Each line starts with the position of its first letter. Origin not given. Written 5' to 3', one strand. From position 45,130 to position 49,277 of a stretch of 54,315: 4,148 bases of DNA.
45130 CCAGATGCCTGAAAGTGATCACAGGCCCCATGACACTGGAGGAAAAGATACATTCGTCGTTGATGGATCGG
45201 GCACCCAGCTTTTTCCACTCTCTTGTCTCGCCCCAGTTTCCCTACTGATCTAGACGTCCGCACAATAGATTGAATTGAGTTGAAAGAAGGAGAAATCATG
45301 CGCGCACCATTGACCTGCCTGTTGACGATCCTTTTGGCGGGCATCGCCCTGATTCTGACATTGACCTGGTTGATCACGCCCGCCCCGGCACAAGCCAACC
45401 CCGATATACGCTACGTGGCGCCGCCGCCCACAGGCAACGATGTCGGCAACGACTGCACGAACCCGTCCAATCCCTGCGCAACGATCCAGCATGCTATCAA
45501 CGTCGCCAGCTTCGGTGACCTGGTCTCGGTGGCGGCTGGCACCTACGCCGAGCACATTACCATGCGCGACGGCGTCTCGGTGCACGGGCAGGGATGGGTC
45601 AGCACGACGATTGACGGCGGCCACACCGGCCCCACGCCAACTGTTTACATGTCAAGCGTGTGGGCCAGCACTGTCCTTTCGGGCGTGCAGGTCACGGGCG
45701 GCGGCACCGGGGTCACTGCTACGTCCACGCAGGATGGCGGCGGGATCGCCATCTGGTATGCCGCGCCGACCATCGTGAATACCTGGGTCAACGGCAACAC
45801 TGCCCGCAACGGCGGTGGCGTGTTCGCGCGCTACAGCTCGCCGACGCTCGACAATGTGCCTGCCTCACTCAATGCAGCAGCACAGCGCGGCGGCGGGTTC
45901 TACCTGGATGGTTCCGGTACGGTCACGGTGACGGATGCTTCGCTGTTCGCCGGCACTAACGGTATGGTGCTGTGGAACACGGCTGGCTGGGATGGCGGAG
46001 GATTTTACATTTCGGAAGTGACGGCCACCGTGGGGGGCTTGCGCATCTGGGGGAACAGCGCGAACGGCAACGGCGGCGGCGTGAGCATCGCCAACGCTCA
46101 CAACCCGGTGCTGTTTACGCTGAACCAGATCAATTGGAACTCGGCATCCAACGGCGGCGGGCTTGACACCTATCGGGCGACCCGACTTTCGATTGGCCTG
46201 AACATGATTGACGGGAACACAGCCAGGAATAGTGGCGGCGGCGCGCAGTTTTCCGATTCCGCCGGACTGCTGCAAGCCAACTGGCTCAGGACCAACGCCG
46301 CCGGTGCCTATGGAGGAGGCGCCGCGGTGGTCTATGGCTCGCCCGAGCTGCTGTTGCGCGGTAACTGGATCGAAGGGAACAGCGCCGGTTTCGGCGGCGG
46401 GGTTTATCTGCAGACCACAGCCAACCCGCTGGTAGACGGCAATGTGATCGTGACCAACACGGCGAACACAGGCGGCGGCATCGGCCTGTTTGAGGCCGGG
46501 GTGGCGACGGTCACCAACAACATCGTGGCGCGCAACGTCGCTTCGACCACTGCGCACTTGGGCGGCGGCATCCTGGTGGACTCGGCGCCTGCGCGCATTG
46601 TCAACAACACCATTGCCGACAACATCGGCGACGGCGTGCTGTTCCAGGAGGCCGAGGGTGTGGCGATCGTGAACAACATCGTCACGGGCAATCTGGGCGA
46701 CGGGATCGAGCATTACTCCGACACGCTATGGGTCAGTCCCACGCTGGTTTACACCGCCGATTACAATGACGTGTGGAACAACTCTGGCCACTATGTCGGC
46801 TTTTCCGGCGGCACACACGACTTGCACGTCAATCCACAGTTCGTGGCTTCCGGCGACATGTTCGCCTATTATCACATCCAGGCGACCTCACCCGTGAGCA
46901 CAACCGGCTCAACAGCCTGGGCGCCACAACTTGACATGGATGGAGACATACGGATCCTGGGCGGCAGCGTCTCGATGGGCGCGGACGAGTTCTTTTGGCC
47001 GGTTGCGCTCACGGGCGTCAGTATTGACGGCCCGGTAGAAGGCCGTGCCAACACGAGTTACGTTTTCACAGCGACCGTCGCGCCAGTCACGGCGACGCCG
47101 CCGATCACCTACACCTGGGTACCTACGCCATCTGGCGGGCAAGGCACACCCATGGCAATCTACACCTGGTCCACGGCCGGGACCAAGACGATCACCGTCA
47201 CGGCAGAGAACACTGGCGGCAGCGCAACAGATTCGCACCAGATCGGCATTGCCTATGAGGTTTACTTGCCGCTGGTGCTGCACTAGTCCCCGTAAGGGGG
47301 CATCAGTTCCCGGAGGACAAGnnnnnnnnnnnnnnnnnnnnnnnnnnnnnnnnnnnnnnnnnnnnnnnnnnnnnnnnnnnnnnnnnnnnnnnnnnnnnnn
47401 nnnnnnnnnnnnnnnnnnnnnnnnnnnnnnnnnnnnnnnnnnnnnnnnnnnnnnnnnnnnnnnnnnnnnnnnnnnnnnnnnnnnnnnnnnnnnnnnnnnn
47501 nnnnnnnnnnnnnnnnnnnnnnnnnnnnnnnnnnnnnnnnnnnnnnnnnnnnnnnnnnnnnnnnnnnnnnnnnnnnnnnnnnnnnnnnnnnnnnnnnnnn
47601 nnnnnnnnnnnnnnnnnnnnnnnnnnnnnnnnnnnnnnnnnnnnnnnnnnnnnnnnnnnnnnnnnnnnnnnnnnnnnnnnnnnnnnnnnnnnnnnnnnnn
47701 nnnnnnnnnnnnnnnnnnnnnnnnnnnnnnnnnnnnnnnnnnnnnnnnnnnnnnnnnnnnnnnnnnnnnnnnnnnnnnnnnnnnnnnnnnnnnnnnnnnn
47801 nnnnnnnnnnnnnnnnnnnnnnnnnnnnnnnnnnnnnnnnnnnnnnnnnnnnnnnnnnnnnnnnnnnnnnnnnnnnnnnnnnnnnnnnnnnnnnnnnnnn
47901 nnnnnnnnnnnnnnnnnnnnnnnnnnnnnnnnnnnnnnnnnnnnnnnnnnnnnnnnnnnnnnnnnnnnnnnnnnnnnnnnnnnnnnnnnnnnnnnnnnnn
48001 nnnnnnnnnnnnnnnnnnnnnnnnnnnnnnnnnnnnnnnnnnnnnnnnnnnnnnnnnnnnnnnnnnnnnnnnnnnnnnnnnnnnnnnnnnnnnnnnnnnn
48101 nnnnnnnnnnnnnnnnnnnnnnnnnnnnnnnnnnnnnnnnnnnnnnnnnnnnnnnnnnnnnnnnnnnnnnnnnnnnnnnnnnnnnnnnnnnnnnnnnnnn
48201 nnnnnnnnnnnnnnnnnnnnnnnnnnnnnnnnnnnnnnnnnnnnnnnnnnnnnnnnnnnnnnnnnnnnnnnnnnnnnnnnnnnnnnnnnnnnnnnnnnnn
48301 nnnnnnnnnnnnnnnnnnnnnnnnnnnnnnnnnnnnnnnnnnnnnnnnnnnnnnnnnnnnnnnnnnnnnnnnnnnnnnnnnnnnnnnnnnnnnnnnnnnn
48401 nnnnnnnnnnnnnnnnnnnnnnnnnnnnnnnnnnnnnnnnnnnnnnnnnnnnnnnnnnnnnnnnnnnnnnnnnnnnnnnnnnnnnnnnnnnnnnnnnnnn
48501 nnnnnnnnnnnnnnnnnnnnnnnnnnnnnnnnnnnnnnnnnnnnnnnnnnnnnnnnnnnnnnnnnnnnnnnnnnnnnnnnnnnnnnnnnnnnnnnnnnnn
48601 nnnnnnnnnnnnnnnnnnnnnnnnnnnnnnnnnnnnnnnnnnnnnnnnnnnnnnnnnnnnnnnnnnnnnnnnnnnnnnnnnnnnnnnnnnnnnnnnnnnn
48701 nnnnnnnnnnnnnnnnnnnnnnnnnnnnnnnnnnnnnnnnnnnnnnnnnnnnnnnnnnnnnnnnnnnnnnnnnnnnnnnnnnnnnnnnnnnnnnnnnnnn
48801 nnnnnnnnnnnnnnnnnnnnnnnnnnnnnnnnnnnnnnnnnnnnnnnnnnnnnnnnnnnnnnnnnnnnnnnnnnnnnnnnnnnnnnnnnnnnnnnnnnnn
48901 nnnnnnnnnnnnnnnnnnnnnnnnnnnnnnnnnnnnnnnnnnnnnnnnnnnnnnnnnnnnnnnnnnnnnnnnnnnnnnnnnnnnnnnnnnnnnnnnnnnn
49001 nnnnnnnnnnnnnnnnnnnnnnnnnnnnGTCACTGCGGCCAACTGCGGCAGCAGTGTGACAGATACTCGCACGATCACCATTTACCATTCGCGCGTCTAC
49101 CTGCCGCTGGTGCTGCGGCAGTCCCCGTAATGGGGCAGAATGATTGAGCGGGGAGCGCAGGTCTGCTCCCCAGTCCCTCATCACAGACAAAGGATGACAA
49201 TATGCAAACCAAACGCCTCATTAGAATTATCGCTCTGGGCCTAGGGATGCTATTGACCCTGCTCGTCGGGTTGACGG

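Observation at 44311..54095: Four tandem secreted repeat proteins share an extreme C-terminal [V/I]YLP[L/V]V[L/M]R motif: candidate novel sorting/anchoring tag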

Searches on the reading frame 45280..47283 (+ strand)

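Call 4: search_protein_families(library=ncbifam, proteins=[window:45280-47283:+], max_evalue=0.1)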
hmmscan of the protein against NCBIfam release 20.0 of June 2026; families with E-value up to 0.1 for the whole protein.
window:45280-47283:+ (668 aa): 3 families
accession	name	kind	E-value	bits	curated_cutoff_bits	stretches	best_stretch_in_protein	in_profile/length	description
TIGR04247.1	NosD_copper_fam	subfamily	1.5e-10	40.2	300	2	69-146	1-72/377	nitrous oxide reductase family maturation protein NosD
TIGR03804.1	para_beta_helix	repeat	0.0025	17.4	19.45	0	432-471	4-42/44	parallel beta-helix repeat protein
NF041518.1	choice_anch_Q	domain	0.066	13.5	25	0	530-571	16-57/58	choice-of-anchor Q domain-containing protein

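Call 5: search_protein_families(library=pfam, proteins=[window:45280-47283:+], max_evalue=0.01)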
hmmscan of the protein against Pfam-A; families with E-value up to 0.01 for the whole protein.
window:45280-47283:+ (668 aa): 3 families
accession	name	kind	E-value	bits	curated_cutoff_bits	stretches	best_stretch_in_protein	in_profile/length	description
PF13229.12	Beta_helix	-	5.7e-20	72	25.9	3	357-517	11-153/158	Right handed beta helix region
PF05048.19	NosD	-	1.6e-11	44.5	23.6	2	366-501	53-167/212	Periplasmic copper-binding protein (NosD)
PF00801.26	PKD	-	1.7e-07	31.6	23.5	1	589-652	12-75/80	PKD domain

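Call 53: search_protein_families(library=ncbifam, proteins=[window:45280-47283:+], max_evalue=10)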
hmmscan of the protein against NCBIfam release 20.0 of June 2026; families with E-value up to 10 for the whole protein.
window:45280-47283:+ (668 aa): 3 families
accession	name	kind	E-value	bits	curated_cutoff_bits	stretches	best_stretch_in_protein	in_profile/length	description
TIGR04247.1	NosD_copper_fam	subfamily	1.5e-10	40.2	300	4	69-146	1-72/377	nitrous oxide reductase family maturation protein NosD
TIGR03804.1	para_beta_helix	repeat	0.0025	17.4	19.45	5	432-471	4-42/44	parallel beta-helix repeat protein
NF041518.1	choice_anch_Q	domain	0.066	13.5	25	1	530-571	16-57/58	choice-of-anchor Q domain-containing protein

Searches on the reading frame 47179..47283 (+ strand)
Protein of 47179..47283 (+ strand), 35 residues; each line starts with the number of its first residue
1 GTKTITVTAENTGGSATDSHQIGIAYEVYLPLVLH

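Call 16: search_protein_families(library=ncbifam, proteins=[window:47179-47283:+], max_evalue=10)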
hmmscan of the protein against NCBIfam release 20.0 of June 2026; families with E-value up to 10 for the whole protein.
seq(35 aa): 2 families
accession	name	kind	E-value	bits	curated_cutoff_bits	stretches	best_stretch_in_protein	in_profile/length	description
NF050076.1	sort_motif_YLP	domain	0.02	14.7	15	1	26-34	2-10/11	YLP-box putative sorting motif-containing protein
NF053834.1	ultrashort_CTERM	domain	0.064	13.3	10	1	26-33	1-8/10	YLP-box putative sorting motif-containing protein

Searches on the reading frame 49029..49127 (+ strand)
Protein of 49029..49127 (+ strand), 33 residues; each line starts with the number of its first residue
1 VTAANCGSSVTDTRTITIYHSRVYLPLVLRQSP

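Call 16: search_protein_families(library=ncbifam, proteins=[window:49029-49127:+], max_evalue=10)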
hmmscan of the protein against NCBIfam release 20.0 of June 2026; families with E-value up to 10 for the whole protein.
seq(33 aa): 2 families
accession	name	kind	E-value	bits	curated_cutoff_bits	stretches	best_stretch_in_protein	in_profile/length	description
NF050076.1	sort_motif_YLP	domain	0.0067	16.1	15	1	22-30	3-11/11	YLP-box putative sorting motif-containing protein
NF053834.1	ultrashort_CTERM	domain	0.038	14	10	1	22-30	2-10/10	YLP-box putative sorting motif-containing protein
